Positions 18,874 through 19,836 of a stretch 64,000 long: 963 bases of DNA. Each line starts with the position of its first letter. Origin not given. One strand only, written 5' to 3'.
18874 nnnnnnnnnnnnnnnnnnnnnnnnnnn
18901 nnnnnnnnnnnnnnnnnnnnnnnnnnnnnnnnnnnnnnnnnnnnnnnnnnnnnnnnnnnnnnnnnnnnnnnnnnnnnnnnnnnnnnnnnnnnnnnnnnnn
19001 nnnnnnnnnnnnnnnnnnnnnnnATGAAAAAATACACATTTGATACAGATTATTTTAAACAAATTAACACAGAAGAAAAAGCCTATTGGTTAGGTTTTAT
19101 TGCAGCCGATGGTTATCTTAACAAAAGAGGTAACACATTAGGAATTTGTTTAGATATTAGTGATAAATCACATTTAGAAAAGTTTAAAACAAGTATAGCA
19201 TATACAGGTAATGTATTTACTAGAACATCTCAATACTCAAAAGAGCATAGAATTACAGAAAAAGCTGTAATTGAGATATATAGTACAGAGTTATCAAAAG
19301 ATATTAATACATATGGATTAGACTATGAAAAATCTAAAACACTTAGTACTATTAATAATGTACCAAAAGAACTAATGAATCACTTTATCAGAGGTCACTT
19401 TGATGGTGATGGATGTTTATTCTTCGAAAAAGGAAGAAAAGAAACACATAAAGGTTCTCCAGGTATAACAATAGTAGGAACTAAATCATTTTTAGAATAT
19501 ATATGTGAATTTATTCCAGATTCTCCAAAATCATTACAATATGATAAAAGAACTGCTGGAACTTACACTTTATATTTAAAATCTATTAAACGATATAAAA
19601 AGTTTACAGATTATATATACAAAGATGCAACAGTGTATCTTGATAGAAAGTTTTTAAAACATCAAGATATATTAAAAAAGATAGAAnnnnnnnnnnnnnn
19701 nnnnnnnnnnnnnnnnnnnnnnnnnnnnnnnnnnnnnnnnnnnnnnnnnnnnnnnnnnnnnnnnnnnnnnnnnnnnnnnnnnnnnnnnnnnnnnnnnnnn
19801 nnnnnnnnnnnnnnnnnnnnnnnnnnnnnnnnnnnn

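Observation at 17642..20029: Second group I intron (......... homing endonuclease) interrupting the adjacent vWA-domain gene near its 3' end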

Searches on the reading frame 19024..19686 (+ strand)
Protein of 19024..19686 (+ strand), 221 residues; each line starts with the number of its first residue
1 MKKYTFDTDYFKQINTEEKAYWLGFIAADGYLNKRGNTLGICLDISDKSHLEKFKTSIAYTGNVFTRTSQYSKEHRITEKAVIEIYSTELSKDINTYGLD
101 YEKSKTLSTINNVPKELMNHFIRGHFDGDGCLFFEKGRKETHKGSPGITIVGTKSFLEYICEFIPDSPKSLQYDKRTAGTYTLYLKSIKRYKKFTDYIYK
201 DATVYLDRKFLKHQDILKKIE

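Call 6: search_protein_families(library=pfam, proteins=[window:19024-19686:+], max_evalue=0.1)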
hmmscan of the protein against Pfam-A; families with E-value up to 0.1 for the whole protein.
window:19024-19686:+ (221 aa): 1 family
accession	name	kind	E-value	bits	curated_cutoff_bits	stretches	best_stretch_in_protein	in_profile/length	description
PF14528.11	LAGLIDADG_3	-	5.3e-07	30.2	22.5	1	18-57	3-42/82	LAGLIDADG-like domain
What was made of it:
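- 19024..19689 (+): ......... homing endonuclease gene (221 aa; motifs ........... and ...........) in the P6 loop. Pfam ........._3 (call 6).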

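Call 46: search_solved_structures(query=window:19024-19686:+, max_evalue=1, show_alignments=1)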
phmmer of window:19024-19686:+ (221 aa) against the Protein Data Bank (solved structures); distinct sequences matched with E-value up to 1: 3.
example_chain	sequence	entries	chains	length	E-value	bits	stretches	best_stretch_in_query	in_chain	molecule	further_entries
1p1z_D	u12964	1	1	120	0.69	12.8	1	97-141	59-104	LY49-C antigen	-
4s1k_A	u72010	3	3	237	0.72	12.8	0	88-129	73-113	Polyhedrin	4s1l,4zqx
5j6g_G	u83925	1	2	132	0.79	12.6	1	97-141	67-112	Killer cell lectin-like receptor 3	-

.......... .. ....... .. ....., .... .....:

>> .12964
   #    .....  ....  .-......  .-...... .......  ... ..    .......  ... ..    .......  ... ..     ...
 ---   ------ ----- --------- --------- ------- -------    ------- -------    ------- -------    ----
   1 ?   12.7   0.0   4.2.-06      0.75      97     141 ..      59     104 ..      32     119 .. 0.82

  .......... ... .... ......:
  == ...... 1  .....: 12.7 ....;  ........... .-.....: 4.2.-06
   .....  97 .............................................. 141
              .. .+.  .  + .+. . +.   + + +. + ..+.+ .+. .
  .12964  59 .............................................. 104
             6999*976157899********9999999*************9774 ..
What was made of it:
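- Closest known: Monomeric double-motif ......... proteins I-AniI. Different: No PDB match by sequence (call 46).
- Tried and rejected: PDB sequence search with the endonuclease gave only chance-level hits (call 46).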

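Call 47: search_protein_families(library=phrogs, proteins=[window:19024-19686:+], max_evalue=0.001)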
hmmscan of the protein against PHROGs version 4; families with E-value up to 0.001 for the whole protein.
window:19024-19686:+ (221 aa): 1 family
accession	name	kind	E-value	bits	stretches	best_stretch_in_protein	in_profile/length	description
phrog_4645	-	DNA, RNA and nucleotide metabolism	5.7e-48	164.6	1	1-219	91-306/308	endonuclease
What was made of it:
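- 19024..19689 (+): PHROG 4645 at 6e-48 (call 47).
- Checked: The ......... assignment holds: Pfam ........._3 at 5e-7 (call 6) and PHROG 4645 'endonuclease' at 6e-48 (call 47).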

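Call 49: find_homologous_proteins(query=window:19024-19686:+, max_evalue=0.001)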
Query window:19024-19686:+ (221 aa): 7021 proteins with E <= 0.001 among 7173 candidates; the best 120 are listed.
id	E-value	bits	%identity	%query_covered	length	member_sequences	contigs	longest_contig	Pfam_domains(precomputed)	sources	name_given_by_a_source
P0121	1.7e-136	471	94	100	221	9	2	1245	PF14528.12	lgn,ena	-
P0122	3.0e-132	457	90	100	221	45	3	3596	PF14528.12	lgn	-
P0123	1.3e-115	403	80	100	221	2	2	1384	-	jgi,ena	jgi:hypothetical protein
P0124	9.5e-113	393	79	100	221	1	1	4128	PF14528.12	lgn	-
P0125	7.9e-112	390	78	100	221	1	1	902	PF14528.12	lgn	-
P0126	3.3e-111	388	77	100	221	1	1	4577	PF14528.12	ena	-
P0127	5.1e-109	381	75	100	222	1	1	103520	PF14528.12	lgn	-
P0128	3.8e-107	375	75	100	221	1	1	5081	PF14528.12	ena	-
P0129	1.5e-105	370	74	99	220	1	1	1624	PF14528.12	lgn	-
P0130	1.0e-103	364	74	100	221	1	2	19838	PF14528.12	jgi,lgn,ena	-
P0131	1.2e-102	360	70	100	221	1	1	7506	PF14528.12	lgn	-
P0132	5.7e-101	355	69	100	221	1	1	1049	PF14528.12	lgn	-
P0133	2.2e-76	274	60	100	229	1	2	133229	PF14528.12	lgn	-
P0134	7.4e-76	273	57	100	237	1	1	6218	PF14528.12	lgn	-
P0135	2.8e-71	258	56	100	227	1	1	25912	PF14528.12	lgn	-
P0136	1.2e-70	256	55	100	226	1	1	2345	PF14528.12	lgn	-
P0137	5.4e-63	231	51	100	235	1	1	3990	PF14528.12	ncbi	-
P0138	1.5e-62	229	53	98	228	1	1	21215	PF14528.12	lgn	-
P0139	2.3e-61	225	50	100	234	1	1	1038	PF14528.12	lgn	-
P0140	3.4e-61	225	53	100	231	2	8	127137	PF14528.12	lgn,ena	-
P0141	1.2e-60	223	52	100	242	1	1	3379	PF14528.12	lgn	-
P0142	1.9e-57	212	48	100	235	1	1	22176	PF14528.12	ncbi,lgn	-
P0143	5.6e-55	204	47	99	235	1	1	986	PF14528.12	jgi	jgi:intein-encoded DNA endonuclease-like protein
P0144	6.6e-55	204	48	100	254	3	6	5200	PF14528.12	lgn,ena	-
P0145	3.3e-54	202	45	99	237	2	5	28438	PF14528.12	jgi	jgi:intein-encoded DNA endonuclease-like protein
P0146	1.5e-49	187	45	99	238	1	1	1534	PF14528.12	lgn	-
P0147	1.9e-46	177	45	96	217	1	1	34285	PF14528.12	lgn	-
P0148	2.6e-46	176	43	100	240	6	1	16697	PF14528.12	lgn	-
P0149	2.3e-45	173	42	99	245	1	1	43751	PF14528.12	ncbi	-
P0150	3.1e-45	173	44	94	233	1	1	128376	PF14528.12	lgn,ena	-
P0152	6.0e-38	149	40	95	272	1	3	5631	PF14528.12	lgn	-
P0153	2.1e-36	144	41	96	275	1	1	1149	PF14528.12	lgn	-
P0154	2.1e-36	144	38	97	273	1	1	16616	PF14528.12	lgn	-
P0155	2.8e-36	143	39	94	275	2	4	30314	PF14528.12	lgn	-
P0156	6.0e-35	139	39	95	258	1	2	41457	PF14528.12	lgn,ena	-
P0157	6.9e-35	139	38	99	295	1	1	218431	PF14528.12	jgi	-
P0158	1.1e-34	138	40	97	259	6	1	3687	PF14528.12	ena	-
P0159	1.3e-34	138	39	97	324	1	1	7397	PF14528.12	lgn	-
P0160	1.7e-34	137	38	99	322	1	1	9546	PF13384.13,PF14528.12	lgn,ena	-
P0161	4.0e-34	136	38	95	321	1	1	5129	PF14528.12,PF14527.12,PF05225.23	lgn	-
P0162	6.5e-34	136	39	95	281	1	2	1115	PF14528.12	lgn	-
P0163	6.6e-34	136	40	93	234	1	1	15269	PF14528.12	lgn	-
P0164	9.4e-34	135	37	99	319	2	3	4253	PF13518.13,PF14528.12,PF14527.12,PF05225.23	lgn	-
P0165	9.9e-34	135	39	97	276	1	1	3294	PF14528.12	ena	-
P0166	1.2e-33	135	40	100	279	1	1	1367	PF00961.25,PF14528.12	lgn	-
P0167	1.3e-33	135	36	97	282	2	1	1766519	PF14528.12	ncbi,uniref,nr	ncbi:LAGLIDADG family homing endonuclease [Parageobacillus galactosidasius]|uniref:DOD-type homing e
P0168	1.4e-33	134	39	97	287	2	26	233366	PF00961.25,PF14528.12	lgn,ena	-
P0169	1.5e-33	134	40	95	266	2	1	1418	PF14528.12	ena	-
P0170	1.5e-33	134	39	100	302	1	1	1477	PF00961.25,PF14528.12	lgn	-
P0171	1.6e-33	134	39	96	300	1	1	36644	PF14528.12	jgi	jgi:hypothetical protein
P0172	1.7e-33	134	41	97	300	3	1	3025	PF14528.12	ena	-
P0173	1.7e-33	134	38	96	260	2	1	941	PF14528.12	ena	-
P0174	2.0e-33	134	38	99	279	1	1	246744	PF14528.12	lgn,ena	-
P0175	2.6e-33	134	39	100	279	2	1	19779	PF00961.25,PF14528.12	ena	-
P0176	2.6e-33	134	40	100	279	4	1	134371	PF00961.25,PF14528.12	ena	-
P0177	2.8e-33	133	39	98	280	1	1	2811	PF00961.25,PF14528.12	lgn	-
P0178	3.0e-33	133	37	95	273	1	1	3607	PF14528.12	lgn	-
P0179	3.1e-33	133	38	98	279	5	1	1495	PF00961.25,PF14528.12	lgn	-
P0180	3.8e-33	133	40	99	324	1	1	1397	PF13384.13,PF13936.13,PF02796.22,PF14528.12,PF04218.20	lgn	-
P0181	3.9e-33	133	39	98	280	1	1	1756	PF00961.25,PF14528.12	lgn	-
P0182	4.4e-33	133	39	100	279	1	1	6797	PF00961.25,PF14528.12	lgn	-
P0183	6.5e-33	132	40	96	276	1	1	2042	PF00961.25,PF14528.12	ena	-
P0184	8.7e-33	132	38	95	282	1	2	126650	PF13936.13,PF14528.12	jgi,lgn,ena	-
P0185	1.3e-32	131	37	97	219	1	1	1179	PF00961.25,PF14528.12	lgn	-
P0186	1.4e-32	131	39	100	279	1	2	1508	PF00961.25,PF14528.12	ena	-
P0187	1.6e-32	131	39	97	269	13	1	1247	PF14528.12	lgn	-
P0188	1.6e-32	131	40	95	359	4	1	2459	PF14528.12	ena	-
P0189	2.2e-32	131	38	98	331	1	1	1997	PF14528.12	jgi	-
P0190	2.2e-32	131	39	94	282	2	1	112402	PF14528.12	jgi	-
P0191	2.3e-32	130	40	97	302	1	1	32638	PF00961.25,PF14528.12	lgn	-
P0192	2.6e-32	130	37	99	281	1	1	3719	PF14528.12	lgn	-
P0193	2.9e-32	130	39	99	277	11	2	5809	PF00961.25,PF14528.12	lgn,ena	-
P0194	3.1e-32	130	39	99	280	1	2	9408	PF14528.12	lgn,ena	-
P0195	3.1e-32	130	38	98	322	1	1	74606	PF14528.12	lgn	-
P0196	3.4e-32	130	35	97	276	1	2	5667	PF14528.12,PF14527.12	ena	-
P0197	3.5e-32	130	38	98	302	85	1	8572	PF14528.12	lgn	-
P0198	4.9e-32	129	37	98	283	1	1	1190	PF14528.12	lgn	-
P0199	5.0e-32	129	37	95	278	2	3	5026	PF14528.12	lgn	-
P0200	5.5e-32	129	36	97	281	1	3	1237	PF14528.12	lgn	-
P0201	5.5e-32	129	38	97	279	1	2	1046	PF14528.12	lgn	-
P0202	5.6e-32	129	39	99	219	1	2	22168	PF14528.12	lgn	-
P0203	6.5e-32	129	39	99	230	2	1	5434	PF14528.12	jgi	-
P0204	7.5e-32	129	36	99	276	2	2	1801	PF14528.12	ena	-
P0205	7.6e-32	129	40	93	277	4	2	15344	PF14528.12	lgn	-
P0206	8.9e-32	129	38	100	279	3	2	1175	PF00961.25,PF14528.12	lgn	-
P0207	9.5e-32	128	38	100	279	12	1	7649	PF00961.25,PF14528.12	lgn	-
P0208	1.0e-31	128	38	100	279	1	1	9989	PF00961.25,PF14528.12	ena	-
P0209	1.0e-31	128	38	95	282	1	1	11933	PF14528.12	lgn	-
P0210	1.0e-31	128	36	95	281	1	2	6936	PF14528.12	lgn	-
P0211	1.1e-31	128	37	95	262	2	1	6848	PF00961.25,PF14528.12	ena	-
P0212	1.1e-31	128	39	98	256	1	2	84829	PF14528.12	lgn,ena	-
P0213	1.2e-31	128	38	98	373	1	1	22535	PF13384.13,PF01978.26,PF15978.12,PF19610.6,PF13518.13,PF02796.22,PF14493.13,PF08281.19,PF01047.29,PF13936.13,PF13551.13,PF04545.23,PF14528.12,PF04218.20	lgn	-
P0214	1.2e-31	128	39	97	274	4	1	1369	PF14528.12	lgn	-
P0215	1.3e-31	128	38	91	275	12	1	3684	PF14528.12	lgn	-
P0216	1.7e-31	128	38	98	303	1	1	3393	PF14528.12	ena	-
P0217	1.8e-31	128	38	98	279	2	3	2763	PF00961.25,PF14528.12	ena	-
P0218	1.8e-31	128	35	99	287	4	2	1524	PF14528.12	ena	-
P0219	1.8e-31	128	38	96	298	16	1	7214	PF14528.12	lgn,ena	-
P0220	1.9e-31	127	36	99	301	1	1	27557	PF14528.12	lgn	-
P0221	2.0e-31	127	37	98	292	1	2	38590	PF00961.25,PF14528.12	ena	-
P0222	2.1e-31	127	40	99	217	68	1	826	PF14528.12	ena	-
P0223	2.3e-31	127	38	100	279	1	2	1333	PF00961.25,PF14528.12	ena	-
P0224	2.4e-31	127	36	99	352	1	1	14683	PF14528.12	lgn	-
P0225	2.5e-31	127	36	96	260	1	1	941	PF14528.12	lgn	-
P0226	2.5e-31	127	37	95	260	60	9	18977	PF14528.12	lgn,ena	-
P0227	2.6e-31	127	41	95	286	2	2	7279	PF00961.25,PF14528.12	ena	-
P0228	2.6e-31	127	38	96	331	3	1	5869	PF14528.12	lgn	-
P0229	2.7e-31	127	36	94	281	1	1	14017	PF14528.12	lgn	-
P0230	2.7e-31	127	37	97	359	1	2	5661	PF14528.12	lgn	-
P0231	2.7e-31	127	39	95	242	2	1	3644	PF00961.25,PF14528.12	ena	-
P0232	3.3e-31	127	34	98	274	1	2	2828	PF00961.25,PF14528.12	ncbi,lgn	-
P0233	3.5e-31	127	38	95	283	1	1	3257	PF14528.12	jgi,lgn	-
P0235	3.9e-31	126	39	99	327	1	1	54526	PF14528.12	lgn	-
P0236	4.0e-31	126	35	95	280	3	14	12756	PF14528.12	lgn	-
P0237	4.2e-31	126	37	98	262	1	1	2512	PF00961.25,PF14528.12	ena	-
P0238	4.4e-31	126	40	98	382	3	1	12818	PF08279.19,PF13384.13,PF13518.13,PF02796.22,PF14528.12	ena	-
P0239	4.5e-31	126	37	97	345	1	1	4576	PF00961.25,PF14528.12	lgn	-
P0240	4.7e-31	126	40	97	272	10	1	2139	PF14528.12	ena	-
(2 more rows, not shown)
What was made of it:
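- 19024..19689 (+): 7021 homologs, nearly all with PF14528 (call 49).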

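Call 66: predict_structure(alignment_id=A5)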
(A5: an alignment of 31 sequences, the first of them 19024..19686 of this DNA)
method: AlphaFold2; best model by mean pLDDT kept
length: 221 residues; sequences in the alignment: 31
mean_pLDDT: 95.4   pTM: 0.92
mean pLDDT of the five models: 95.4, 95.2, 95.1, 94.8, 94.9
residues with pLDDT >= 90: 198; 70-90: 21; 50-70: 2; < 50: 0
segments of 3 or more residues with pLDDT < 50: none
pLDDT, mean of each block of 10 residues (from residue 1): 87 98 98 96 97 98 94 89 97 96 95 98 98 91 92 97 95 92 97 98 98 97 90
secondary structure, 60 per line:
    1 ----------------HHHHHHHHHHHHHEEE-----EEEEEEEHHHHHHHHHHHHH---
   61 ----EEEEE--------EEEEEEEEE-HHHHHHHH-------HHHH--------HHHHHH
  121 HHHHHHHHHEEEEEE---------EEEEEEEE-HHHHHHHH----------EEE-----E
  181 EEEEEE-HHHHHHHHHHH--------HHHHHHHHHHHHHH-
elements in order: H17-29 E30-32 E38-44 H45-57 E65-69 E78-86 H88-95 H103-106 H115-129 E130-135 E145-152 H154-161 E172-174 E180-186 H188-198 H207-220
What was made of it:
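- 19024..19689 (+): AlphaFold2 pLDDT 95.4 with twice alpha-beta-beta-alpha-beta-beta-alpha (call 66).
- On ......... homing endonuclease (monomeric, double motif): The model has pLDDT 95.4 (call 66).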

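Call 70: fold_search(model_id=the predicted structure, library=pdb)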
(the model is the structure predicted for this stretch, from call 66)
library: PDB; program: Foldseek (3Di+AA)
matches with E <= 10: 527; with E <= 0.001: 87
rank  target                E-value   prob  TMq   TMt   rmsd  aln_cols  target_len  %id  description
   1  1p8k_Z                2.4e-09  1.00  0.61  0.54   8.1       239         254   16  The structure and DNA recognition of a bifunctional homing endonuclease and group I intron splicing factor (released 2004-01-20)
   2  3eh8_A                3.6e-09  1.00  0.61  0.54   6.2       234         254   15  Crystal structure of Y2 I-AniI variant (F13Y/S111Y)/DNA complex with calcium (released 2009-01-13)
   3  2ab5_A                4.6e-09  1.00  0.64  0.55   6.6       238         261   17  bI3 LAGLIDADG Maturase (released 2005-08-30)
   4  3uvf_A                8.4e-09  1.00  0.58  0.52   7.0       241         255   16  Expanding LAGALIDADG endonuclease scaffold diversity by rapidly surveying evolutionary sequence space (released 2012-02-29)
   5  2ab5_B                9.5e-09  1.00  0.63  0.55   5.1       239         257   15  bI3 LAGLIDADG Maturase (released 2005-08-30)
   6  2dch                  1.6e-08  1.00  0.52  0.56   7.9       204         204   19  Crystal structure of archaeal intron-encoded homing endonuclease I-Tsp061I (released 2006-07-06)
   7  7qsu                  9.3e-08  1.00  0.57  0.36   6.2       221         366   16  Crystal structure of homing endonuclease-associated TliVMA intein (C1A, d333-339) (released 2022-03-30)
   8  3mxa_A                9.9e-08  1.00  0.52  0.39  10.1       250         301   14  Molecular basis of engineered meganuclease targeting of the endogenous human RAG1 locus (released 2010-10-06)
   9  4lq0_A                2.6e-07  1.00  0.60  0.46   7.6       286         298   11  Crystal structure of the I-LtrWI LAGLIDADG homing endonuclease bound to target DNA. (released 2014-07-16)
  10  5e5o_A                2.6e-07  1.00  0.52  0.40  10.0       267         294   14  I-SmaMI bound to uncleaved DNA target in the presence of Calcium ions (released 2016-01-13)
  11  3mx9_A                2.6e-07  1.00  0.51  0.39   9.8       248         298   14  Molecular basis of engineered meganuclease targeting of the endogenous human RAG1 locus (released 2010-10-06)
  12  4efj_A                2.8e-07  1.00  0.61  0.48   7.8       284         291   15  Crystal structure of I-GzeII LAGLIDADG homing endonuclease in complex with DNA target site (released 2012-05-02)
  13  5e63_A                3.1e-07  1.00  0.55  0.43   9.5       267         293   14  K262A mutant of I-SmaMI (released 2016-01-13)
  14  4z1z_B                3.5e-07  1.00  0.52  0.40   9.7       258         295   16  Crystal Structure of Meganuclease I-SmaMI Bound to Uncleaveable DNA with a TTCT Central Four (released 2016-03-30)
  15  3fd2_A                4.0e-07  1.00  0.53  0.36  11.2       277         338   16  Crystal structure of mMsoI/DNA complex with calcium (released 2009-06-30)
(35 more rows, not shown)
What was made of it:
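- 19024..19689 (+): Foldseek best matches are I-AniI, bI3 maturase and I-Tsp061I (call 70).
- On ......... homing endonuclease (monomeric, double motif): The best PDB matches are all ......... enzymes (call 70).
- Closest known: Monomeric double-motif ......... proteins I-AniI. Same: The predicted fold matches them (Foldseek probability 1.0, TM about 0.6; call 70).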
